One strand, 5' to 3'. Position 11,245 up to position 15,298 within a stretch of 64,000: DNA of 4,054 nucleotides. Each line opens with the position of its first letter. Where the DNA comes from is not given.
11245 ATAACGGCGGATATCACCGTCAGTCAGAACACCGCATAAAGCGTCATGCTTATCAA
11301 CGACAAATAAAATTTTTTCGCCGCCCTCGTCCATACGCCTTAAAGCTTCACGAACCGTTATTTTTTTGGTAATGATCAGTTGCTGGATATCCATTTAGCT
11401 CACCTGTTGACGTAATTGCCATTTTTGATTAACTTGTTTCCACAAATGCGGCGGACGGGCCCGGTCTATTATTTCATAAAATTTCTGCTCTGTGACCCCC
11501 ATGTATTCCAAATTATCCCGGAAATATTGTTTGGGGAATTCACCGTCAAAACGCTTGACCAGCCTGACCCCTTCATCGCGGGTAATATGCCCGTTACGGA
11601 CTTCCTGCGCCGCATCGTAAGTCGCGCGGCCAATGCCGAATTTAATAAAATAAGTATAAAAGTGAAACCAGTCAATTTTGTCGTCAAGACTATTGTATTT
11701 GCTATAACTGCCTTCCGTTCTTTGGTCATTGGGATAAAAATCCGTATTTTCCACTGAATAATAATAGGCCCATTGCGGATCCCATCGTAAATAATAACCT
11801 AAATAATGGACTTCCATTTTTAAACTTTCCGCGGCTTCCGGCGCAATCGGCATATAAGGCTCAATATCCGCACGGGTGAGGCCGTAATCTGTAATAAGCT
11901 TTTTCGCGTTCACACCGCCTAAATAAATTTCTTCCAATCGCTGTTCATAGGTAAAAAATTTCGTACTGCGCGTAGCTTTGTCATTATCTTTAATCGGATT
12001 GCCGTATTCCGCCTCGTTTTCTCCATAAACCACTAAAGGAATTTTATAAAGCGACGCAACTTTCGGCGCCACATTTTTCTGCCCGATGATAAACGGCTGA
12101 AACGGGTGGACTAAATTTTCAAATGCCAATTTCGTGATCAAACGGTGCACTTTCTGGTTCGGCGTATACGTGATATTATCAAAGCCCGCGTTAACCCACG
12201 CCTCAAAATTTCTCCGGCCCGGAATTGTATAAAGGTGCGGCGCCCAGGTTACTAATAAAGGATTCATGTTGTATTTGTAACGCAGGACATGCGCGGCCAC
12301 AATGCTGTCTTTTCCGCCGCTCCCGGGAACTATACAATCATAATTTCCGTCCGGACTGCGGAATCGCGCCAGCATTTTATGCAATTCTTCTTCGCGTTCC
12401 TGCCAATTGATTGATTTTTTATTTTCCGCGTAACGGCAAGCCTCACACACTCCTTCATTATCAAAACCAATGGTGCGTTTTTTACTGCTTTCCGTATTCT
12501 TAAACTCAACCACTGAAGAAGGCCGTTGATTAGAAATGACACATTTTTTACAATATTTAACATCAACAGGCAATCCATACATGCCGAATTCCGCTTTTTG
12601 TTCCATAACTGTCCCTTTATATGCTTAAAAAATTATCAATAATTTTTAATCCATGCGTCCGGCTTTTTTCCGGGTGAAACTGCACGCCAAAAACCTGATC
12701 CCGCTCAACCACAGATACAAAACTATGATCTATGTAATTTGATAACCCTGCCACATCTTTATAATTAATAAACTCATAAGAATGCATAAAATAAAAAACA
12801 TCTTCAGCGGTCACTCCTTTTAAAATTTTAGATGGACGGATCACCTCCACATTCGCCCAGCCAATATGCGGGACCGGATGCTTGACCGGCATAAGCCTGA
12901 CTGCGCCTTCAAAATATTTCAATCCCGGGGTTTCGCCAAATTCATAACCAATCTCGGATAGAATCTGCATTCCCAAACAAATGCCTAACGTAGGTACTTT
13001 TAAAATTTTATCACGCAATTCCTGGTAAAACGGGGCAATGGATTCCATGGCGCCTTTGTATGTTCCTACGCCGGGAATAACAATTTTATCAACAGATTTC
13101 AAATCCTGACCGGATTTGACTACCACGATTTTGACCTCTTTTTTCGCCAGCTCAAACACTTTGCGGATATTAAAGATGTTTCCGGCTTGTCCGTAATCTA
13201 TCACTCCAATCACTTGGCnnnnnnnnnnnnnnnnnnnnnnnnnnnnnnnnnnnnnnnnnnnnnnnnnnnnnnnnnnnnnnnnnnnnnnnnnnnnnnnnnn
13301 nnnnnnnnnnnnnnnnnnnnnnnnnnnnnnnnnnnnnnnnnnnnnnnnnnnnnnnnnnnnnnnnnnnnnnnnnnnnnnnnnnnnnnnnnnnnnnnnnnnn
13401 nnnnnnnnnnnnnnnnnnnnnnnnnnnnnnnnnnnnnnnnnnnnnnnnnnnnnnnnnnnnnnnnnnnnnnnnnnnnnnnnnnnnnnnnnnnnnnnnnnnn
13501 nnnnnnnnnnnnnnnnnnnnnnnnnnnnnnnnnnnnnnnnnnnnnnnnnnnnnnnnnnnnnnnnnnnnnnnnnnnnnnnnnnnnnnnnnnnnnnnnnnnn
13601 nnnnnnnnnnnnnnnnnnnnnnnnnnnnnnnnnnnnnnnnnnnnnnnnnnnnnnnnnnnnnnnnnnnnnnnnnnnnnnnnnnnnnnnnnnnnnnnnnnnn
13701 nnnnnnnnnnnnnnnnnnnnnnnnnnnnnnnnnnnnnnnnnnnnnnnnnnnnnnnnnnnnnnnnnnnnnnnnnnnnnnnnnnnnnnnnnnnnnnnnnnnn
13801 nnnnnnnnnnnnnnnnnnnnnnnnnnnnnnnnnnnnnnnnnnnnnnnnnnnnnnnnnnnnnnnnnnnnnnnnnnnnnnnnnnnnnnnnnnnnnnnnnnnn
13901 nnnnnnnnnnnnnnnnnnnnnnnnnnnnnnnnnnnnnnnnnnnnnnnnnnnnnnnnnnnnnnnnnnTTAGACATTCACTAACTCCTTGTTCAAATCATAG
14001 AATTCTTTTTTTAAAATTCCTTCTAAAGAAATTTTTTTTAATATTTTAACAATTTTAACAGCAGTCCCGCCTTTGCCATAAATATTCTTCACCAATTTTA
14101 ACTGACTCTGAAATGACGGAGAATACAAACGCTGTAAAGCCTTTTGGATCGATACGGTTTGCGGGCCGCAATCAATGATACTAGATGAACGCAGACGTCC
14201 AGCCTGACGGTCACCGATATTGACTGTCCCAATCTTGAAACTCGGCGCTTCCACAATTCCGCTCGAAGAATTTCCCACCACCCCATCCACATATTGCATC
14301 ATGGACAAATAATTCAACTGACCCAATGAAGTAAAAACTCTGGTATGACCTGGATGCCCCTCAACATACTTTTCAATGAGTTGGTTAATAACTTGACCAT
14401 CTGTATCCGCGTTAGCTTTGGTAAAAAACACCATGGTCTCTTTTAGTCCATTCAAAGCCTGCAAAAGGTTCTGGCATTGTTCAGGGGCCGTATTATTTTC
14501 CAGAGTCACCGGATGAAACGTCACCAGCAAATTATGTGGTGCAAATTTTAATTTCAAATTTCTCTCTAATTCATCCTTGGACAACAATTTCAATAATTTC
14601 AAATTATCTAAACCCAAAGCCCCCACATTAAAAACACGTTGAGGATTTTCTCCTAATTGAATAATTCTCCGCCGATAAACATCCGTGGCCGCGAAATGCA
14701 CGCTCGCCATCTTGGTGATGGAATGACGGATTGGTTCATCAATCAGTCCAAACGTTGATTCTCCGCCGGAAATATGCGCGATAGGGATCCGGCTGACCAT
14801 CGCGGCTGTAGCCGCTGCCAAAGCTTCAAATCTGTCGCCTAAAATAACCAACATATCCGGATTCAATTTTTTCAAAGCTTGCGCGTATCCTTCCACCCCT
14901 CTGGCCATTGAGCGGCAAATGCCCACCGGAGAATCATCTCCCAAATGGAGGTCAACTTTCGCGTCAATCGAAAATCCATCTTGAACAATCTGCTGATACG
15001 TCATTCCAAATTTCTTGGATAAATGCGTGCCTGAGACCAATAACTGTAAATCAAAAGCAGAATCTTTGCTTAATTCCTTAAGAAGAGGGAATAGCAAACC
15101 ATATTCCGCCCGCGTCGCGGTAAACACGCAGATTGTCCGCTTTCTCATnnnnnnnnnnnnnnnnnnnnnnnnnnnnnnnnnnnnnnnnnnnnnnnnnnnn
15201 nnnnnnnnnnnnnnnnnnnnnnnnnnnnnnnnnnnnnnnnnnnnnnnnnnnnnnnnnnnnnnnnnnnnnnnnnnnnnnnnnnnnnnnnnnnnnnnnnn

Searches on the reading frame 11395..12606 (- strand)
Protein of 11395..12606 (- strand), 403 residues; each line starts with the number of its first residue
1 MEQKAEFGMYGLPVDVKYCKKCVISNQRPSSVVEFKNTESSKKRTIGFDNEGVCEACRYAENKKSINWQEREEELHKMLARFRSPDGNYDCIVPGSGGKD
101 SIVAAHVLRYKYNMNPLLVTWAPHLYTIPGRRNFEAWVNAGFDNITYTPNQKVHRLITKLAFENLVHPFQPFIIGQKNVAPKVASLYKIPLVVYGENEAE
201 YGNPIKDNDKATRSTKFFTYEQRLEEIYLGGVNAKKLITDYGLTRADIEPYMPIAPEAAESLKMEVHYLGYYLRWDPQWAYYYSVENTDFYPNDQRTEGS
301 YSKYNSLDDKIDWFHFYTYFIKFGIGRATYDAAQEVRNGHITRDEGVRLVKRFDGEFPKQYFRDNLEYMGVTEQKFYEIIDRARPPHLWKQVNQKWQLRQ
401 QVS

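Call 14: search_protein_families(library=pfam, proteins=[window:11395-12606:-], max_evalue=0.001)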
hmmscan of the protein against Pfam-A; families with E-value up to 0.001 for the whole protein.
window:11395-12606:- (403 aa): 0 families

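Call 37: search_protein_families(library=ncbifam, proteins=[window:11395-12606:-], max_evalue=0.01)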
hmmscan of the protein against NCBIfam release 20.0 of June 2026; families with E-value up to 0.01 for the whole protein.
window:11395-12606:- (403 aa): 1 family
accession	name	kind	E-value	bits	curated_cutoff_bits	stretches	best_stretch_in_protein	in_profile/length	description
TIGR03573.1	WbuX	subfamily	3.2e-103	345.8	203.2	1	16-380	1-343/344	N-acetyl sugar amidotransferase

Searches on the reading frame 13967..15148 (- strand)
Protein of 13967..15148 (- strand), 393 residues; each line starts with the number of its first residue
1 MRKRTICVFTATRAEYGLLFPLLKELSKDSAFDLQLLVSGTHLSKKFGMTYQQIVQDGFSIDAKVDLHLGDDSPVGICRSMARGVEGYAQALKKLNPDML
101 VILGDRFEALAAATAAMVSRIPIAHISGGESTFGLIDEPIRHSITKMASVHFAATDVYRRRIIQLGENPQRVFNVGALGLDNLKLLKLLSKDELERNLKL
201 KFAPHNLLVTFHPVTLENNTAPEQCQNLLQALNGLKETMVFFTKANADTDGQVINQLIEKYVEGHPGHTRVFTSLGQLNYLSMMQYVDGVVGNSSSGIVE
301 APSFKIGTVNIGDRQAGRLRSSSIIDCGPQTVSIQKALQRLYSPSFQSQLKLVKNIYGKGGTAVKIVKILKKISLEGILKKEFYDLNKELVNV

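Call 14: search_protein_families(library=pfam, proteins=[window:13967-15148:-], max_evalue=0.001)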
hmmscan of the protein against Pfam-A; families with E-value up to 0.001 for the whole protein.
window:13967-15148:- (393 aa): 1 family
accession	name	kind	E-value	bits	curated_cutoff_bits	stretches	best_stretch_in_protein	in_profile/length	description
PF02350.25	Epimerase_2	-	6.4e-89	298.7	30.6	1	24-371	1-347/347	UDP-N-acetylglucosamine 2-epimerase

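Call 37: search_protein_families(library=ncbifam, proteins=[window:13967-15148:-], max_evalue=0.01)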
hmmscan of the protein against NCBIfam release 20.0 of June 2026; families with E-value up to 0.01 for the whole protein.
window:13967-15148:- (393 aa): 2 families
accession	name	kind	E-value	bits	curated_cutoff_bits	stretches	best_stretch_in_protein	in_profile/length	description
TIGR03568.1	NeuC_NnaA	equivalog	3.3e-142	473.7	235.9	1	5-370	2-365/365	UDP-N-acetylglucosamine 2-epimerase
TIGR00236.1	wecB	equivalog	1.5e-24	86.9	210.15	1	6-372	3-364/366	non-hydrolyzing UDP-N-acetylglucosamine 2-epimerase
